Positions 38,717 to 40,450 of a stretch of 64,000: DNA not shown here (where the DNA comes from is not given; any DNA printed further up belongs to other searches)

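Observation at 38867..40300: Ig-like multi-domain lipoprotein inserted between pilQ and aroK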

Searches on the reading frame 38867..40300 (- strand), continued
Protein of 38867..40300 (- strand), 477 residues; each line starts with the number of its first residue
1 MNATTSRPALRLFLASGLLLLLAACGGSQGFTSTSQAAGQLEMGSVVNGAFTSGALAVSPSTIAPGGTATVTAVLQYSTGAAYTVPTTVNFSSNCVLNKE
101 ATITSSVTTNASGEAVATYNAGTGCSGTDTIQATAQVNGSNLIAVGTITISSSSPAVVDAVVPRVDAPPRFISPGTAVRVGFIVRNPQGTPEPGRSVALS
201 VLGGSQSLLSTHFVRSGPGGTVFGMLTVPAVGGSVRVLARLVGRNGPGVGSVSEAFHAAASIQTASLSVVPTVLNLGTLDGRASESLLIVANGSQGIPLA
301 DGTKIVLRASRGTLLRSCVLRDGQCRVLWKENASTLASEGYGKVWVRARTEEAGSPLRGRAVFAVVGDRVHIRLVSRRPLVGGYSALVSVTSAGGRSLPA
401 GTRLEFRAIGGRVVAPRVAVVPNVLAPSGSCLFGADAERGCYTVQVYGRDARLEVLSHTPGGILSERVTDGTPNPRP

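Call 53: search_protein_families(library=pfam, proteins=[L149:638-1150:+, L149:1156-3366:+, L149:5762-6118:+, L153:281-898:+, L153:895-3387:+, L153:5535-6698:-, L153:6716-8236:-, L170:6280-6741:+, L170:6790-8181:+, L170:8120-8758:+], max_evalue=0.001)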
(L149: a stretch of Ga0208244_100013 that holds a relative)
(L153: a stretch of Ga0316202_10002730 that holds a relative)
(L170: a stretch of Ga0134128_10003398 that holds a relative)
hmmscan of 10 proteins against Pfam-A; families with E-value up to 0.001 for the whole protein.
L149:638-1150:+ (170 aa): 1 family
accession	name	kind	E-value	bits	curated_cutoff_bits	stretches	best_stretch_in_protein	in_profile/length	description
PF04351.19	PilP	-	8e-45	152.8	25.6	1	27-168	1-146/146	Pilus assembly protein, PilP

L149:1156-3366:+ (736 aa): 5 families
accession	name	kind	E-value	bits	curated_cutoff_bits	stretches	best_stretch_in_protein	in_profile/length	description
PF00263.26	Secretin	-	7.8e-47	159.4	27.5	1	574-728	1-168/169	Bacterial type II and III secretion system protein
PF11741.13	AMIN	-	1.3e-31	109.1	20.5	2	165-254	1-90/101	AMIN domain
PF03958.22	Secretin_N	-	3.6e-08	33.9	28.2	1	377-485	1-69/69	Bacterial type II/III secretion system short domain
PF07660.19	STN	-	5.6e-08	32.9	28.4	1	304-351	1-51/52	Secretin and TonB N terminus short domain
PF21305.2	type_II_gspD_N0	-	3.7e-07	30.3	27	1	284-324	1-42/71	GspD-like, N0 domain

L149:5762-6118:+ (118 aa): 1 family
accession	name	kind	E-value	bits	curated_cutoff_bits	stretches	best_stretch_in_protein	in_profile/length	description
PF04342.18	DMT_6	-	4.6e-45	152.6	25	1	12-116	1-104/104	Putative member of DMT superfamily (DUF486)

L153:281-898:+ (205 aa): 2 families
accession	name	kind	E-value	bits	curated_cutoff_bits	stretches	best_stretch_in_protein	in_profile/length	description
PF04350.18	PilO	-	1.2e-36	126.5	22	1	53-192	3-144/145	Pilus assembly protein, PilO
PF04612.17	T2SSM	-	1.1e-06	29.3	27.8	1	26-86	18-79/160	Type II secretion system (T2SS), protein M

L153:895-3387:+ (830 aa): 4 families
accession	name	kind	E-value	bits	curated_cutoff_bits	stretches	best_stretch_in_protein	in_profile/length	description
PF00263.26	Secretin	-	7.3e-45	153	27.5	1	667-824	2-168/169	Bacterial type II and III secretion system protein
PF11741.13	AMIN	-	3e-22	79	20.5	2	279-367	1-90/101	AMIN domain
PF03958.22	Secretin_N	-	1.6e-11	44.7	28.2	1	496-580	1-69/69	Bacterial type II/III secretion system short domain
PF07660.19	STN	-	1.8e-08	34.4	28.4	1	423-470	1-51/52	Secretin and TonB N terminus short domain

L153:5535-6698:- (387 aa): 2 families
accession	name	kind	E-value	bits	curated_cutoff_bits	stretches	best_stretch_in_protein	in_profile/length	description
PF04055.27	Radical_SAM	-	5.1e-25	89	29.5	1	10-181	1-163/166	Radical SAM superfamily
PF06969.22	HemN_C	-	1.3e-06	28.8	24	1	316-378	5-67/67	HemN C-terminal domain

L153:6716-8236:- (506 aa): 2 families
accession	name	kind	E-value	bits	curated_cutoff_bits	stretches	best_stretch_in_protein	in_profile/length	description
PF10150.14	RNase_E_G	-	2.5e-102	342.4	25.5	1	142-410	2-270/270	Ribonuclease E/G family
PF20833.2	RNase_E_G_Thio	-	4.1e-07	30.5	26.8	1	422-503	2-83/86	RNase E/G, Thioredoxin-like domain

L170:6280-6741:+ (153 aa): 0 families

L170:6790-8181:+ (463 aa): 2 families
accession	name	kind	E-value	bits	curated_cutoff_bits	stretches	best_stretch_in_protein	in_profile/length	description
PF16074.10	PilW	-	5e-24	85.1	26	1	338-460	1-124/124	Type IV Pilus-assembly protein W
PF07963.17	N_methyl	-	1.4e-05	24.9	21.2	1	80-105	2-27/27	Prokaryotic N-terminal methylation motif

L170:8120-8758:+ (212 aa): 1 family
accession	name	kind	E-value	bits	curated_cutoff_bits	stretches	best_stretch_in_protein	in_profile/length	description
PF14341.11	PilX_N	-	1.8e-13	50.7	25.5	1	38-87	1-50/51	PilX N-terminal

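Call 55: search_protein_families(library=pfam, proteins=[L109:3723-4862:+, L109:789-1262:+, L121:2180-3271:+, L121:6402-7124:+, L121:5637-6338:+, L131:1527-2867:-, L131:5858-6991:-, L127:5730-8228:+, L106:4858-7098:+, L116:3-2534:-], max_evalue=0.001)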
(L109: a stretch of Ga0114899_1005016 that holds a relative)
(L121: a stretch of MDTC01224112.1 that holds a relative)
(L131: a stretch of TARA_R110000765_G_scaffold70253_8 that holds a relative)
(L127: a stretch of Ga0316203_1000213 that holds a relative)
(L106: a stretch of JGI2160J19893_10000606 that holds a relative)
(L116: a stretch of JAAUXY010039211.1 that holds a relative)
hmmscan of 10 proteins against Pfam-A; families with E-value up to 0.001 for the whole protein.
L109:3723-4862:+ (379 aa): 8 families
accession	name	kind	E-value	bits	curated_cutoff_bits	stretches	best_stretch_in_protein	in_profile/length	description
PF01262.27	AlaDh_PNT_C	-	3.3e-88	295.1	23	1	146-358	1-214/214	Alanine dehydrogenase/PNT, C-terminal domain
PF05222.21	AlaDh_PNT_N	-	9.3e-48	162.4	30.4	1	9-142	1-136/136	Alanine dehydrogenase/PNT, N-terminal domain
PF02826.25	2-Hacid_dh_C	-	5.2e-08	32.9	25.1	1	173-273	36-127/178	D-isomer specific 2-hydroxyacid dehydrogenase, NAD binding domain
PF01488.26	Shikimate_DH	-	2.2e-06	28.2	24.3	1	172-274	11-113/138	Shikimate / quinate 5-dehydrogenase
PF07992.20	Pyr_redox_2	-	3.7e-05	23.7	26.1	1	160-214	142-183/291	Pyridine nucleotide-disulphide oxidoreductase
PF03446.21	NAD_binding_2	-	3.9e-05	24.2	21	1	176-272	2-92/161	NAD binding domain of 6-phosphogluconate dehydrogenase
PF00070.33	Pyr_redox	-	0.00019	22.3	22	1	176-216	2-42/82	Pyridine nucleotide-disulphide oxidoreductase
PF03807.23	F420_oxidored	-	0.00029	21.8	21.6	0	176-273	2-92/94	NADP oxidoreductase coenzyme F420-dependent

L109:789-1262:+ (157 aa): 0 families

L121:2180-3271:+ (363 aa): 4 families
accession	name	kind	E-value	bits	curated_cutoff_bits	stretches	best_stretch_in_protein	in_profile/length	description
PF06071.19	YchF-GTPase_C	-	5.9e-39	132.5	27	1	279-362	1-84/84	Protein of unknown function (DUF933)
PF01926.29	MMR_HSR1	-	7.5e-21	74.8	21.9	1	5-109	2-86/113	50S ribosome-binding GTPase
PF02421.24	FeoB_N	-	6.8e-08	32.6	27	1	5-51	3-49/156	Ferrous iron transport protein B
PF02824.27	TGS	-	3.7e-05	24.1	22.2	1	295-358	13-57/60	TGS domain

L121:6402-7124:+ (240 aa): 4 families
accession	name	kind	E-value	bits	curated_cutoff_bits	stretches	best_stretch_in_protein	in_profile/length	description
PF13649.12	Methyltransf_25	-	3.2e-13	50.6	27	1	62-156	3-97/97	Methyltransferase domain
PF08241.18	Methyltransf_11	-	7e-10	39.9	21.2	1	62-160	2-95/95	Methyltransferase domain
PF08242.18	Methyltransf_12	-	1.6e-09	38.8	30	1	62-158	2-98/98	Methyltransferase domain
PF13847.12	Methyltransf_31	-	2.7e-08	34.1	27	1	55-164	2-113/145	Methyltransferase domain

L121:5637-6338:+ (233 aa): 1 family
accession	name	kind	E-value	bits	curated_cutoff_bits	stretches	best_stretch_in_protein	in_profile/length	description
PF13505.12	OMP_b-brl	-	3.1e-06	27.9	28.7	1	51-189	3-156/175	Outer membrane protein beta-barrel domain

L131:1527-2867:- (446 aa): 1 family
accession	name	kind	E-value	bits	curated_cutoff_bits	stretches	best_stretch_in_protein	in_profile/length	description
PF00375.23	SDF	-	4.7e-126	421.4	27.9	1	9-416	1-386/387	Sodium:dicarboxylate symporter family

L131:5858-6991:- (377 aa): 1 family
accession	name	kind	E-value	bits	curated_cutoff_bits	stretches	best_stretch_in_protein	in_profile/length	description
PF00491.26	Arginase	-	3e-50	171.7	22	1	72-367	2-273/280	Arginase family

L127:5730-8228:+ (832 aa): 4 families
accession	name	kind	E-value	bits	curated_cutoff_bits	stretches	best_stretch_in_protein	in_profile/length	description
PF00773.25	RNB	-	4.1e-117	391.5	29.3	1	276-617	1-325/326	RNB domain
PF17876.7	CSD2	-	1.9e-27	95.6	26.2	1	177-254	2-74/74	Cold shock domain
PF08206.17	OB_RNB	-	7.2e-16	58.1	24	1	88-151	1-58/58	Ribonuclease B OB domain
PF00575.29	S1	-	6.3e-13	49.3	22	1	669-749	3-71/74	S1 RNA binding domain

L106:4858-7098:+ (746 aa): 6 families
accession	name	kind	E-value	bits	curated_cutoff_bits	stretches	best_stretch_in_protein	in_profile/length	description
PF17764.6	PriA_3primeBD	-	3.5e-27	94.5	22.7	1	13-111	1-96/96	3'DNA-binding domain (3'BD)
PF18074.6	PriA_C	-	1.9e-24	86.7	26.9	1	647-742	1-95/95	Primosomal protein N C-terminal domain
PF00270.35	DEAD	-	1.1e-19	71.3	26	1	217-381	3-166/167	DEAD/DEAH box helicase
PF04851.21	ResIII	-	9.8e-17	61.8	22.5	1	212-375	2-163/164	Type III restriction enzyme, res subunit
PF00271.37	Helicase_C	-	8.1e-13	49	23.5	1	520-603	40-109/110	Helicase conserved C-terminal domain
PF18319.7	Zn_ribbon_PriA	-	1.5e-09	38.1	26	1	460-486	1-27/27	PriA DNA helicase Cys-rich region (CRR) domain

L116:3-2534:- (844 aa): 8 families
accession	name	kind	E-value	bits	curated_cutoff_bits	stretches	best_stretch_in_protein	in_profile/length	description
PF07992.20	Pyr_redox_2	-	1e-26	94.5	26.1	1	552-842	2-283/291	Pyridine nucleotide-disulphide oxidoreductase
PF14691.11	Fer4_20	-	1.4e-20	73.6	25.8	1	459-537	26-107/113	Dihydroprymidine dehydrogenase domain II, 4Fe-4S cluster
PF00070.33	Pyr_redox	-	1.1e-09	39.2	22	1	683-753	1-75/82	Pyridine nucleotide-disulphide oxidoreductase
PF13450.12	NAD_binding_8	-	5.9e-09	36.5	21.9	1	555-589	1-35/68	NAD(P)-binding Rossmann-like domain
PF13738.12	Pyr_redox_3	-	4.1e-07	30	30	0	681-833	164-305/305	Pyridine nucleotide-disulphide oxidoreductase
PF01946.23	Thi4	-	4.5e-05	23.2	26.2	1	551-591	18-60/235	Thi4 family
PF01494.25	FAD_binding_3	-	0.0001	22.1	22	1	552-584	3-35/349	FAD binding domain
PF12831.13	FAD_oxidored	-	0.00021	21.2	27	1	553-592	2-41/416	FAD dependent oxidoreductase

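Call 68: predict_structure(alignment_id=A4)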
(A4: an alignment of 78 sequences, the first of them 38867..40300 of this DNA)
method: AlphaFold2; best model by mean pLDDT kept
length: 477 residues; sequences in the alignment: 78
mean_pLDDT: 84.4   pTM: 0.63
mean pLDDT of the five models: 84.4, 84.2, 84.1, 83.3, 83.2
residues with pLDDT >= 90: 270; 70-90: 124; 50-70: 55; < 50: 28
segments of 3 or more residues with pLDDT < 50: 1-6, 25-37, 472-477
pLDDT, mean of each block of 10 residues (from residue 1): 48 67 50 52 91 94 85 94 95 93 94 92 90 96 96 70 60 91 86 93 90 92 92 86 73 89 93 85 88 92 95 94 94 69 90 86 84 89 93 85 92 94 81 90 93 87 61 43
secondary structure, 60 per line:
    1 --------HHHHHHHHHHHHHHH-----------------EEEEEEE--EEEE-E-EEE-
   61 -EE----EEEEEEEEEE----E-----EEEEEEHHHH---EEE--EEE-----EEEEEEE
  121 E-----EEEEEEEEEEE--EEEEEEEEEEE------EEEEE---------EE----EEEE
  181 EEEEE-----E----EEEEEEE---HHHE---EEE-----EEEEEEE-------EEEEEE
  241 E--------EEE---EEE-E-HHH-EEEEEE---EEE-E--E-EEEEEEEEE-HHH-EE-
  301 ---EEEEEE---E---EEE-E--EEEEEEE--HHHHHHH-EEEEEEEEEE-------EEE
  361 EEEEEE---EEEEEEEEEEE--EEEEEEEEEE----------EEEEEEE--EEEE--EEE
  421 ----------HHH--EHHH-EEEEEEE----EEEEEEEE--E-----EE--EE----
elements in order: H9-23 E41-47 E50-53 E57-59 E68-77 E88-93 H94-97 E101-103 E106-108 E114-121 E127-137 E140-150 E157-161 E177-185 E196-202 E213-215 E221-227 E235-241 E250-252 E256-258 E266-271 E275-277 E284-292 E304-309 E317-319 E324-330 H333-339 E341-350 E358-366 E370-380 E383-392 E403-409 E412-415 E418-420 E441-447 E452-459

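Call 76: find_encoding_contigs(protein=P0006, flank=3000, max_places=2)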
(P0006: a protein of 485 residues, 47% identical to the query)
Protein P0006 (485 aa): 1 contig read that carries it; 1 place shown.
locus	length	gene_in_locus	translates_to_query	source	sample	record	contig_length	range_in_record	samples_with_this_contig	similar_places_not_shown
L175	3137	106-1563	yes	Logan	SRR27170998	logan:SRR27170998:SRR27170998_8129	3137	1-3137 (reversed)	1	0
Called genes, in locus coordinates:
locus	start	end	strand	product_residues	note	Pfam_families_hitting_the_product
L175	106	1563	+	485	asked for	-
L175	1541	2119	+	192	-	PF13238:AAA_18 (weak), PF01202:SKI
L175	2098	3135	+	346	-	?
